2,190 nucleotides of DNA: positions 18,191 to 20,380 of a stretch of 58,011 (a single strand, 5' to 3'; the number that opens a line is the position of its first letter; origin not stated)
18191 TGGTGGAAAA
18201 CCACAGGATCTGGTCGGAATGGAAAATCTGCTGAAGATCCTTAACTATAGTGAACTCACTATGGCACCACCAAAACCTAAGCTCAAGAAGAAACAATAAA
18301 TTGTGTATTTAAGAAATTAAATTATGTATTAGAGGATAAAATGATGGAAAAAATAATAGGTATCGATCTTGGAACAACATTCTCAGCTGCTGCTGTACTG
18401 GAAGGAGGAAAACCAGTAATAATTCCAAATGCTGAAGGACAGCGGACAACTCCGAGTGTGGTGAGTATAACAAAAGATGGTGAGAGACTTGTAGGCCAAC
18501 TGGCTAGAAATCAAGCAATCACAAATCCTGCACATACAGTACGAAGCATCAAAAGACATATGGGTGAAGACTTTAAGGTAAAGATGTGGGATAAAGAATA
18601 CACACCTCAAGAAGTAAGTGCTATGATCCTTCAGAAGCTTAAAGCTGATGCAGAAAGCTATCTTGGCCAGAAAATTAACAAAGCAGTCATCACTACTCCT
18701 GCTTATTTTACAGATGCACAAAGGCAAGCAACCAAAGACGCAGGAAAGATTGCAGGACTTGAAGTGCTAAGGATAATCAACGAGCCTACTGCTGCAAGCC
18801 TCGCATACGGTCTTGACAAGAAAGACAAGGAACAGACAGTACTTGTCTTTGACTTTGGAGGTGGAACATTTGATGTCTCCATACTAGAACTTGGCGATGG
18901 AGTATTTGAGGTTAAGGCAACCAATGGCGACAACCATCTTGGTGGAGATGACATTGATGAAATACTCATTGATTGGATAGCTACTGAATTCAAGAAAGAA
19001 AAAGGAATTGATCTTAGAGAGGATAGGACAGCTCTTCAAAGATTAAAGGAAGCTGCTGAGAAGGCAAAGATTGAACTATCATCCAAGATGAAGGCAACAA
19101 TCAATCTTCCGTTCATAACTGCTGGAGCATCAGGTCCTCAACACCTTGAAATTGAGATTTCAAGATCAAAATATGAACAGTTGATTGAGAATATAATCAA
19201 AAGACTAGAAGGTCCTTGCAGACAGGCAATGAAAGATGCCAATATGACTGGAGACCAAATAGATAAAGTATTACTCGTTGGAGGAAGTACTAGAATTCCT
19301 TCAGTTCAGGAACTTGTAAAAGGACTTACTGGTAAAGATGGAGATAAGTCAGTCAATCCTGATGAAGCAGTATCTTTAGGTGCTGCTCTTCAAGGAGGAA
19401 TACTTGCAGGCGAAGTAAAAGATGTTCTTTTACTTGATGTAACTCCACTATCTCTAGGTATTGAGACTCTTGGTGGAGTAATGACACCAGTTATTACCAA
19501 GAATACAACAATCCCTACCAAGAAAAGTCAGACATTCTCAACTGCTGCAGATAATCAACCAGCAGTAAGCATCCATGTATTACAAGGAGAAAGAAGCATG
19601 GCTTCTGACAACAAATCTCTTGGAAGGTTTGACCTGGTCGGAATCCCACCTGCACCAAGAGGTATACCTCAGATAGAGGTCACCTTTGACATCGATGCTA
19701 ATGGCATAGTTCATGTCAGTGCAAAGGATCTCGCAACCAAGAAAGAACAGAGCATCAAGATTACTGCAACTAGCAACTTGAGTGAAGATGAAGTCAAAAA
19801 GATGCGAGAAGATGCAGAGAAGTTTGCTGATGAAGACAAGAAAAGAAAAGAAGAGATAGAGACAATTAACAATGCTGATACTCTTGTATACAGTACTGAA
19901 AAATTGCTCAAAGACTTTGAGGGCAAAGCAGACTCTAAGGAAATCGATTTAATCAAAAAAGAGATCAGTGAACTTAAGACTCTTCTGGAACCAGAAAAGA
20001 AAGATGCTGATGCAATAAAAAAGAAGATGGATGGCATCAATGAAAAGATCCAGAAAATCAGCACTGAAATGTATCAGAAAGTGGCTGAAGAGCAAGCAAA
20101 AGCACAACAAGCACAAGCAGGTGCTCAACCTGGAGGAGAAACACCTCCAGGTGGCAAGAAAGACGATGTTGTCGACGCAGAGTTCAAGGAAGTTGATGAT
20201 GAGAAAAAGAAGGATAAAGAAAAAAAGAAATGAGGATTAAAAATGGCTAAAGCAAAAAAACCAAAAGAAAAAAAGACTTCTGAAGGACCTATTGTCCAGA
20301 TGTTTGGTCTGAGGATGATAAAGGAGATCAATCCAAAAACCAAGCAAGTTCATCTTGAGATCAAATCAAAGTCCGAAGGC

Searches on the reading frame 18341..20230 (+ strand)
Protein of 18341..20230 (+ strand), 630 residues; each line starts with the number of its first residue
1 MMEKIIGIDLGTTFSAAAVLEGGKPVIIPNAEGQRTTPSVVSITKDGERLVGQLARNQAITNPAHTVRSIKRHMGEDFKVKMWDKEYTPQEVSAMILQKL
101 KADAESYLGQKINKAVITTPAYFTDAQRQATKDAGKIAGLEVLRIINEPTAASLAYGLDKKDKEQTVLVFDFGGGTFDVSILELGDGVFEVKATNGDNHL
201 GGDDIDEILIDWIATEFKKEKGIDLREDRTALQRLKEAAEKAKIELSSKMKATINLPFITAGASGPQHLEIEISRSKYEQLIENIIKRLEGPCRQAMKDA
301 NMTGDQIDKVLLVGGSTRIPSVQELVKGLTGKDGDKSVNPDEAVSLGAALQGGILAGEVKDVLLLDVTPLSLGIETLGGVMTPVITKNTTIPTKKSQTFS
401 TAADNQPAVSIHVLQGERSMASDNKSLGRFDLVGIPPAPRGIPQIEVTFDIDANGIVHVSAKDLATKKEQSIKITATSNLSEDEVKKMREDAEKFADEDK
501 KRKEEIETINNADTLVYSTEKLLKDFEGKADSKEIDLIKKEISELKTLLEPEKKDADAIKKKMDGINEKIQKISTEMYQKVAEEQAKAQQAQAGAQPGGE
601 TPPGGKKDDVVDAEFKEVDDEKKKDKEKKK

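Call 58: find_encoding_contigs(protein=window:18341-20230:+, flank=10000, max_places=6)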
Protein window:18341-20230:+ (630 aa): no gene with exactly this product is on record in the collection.
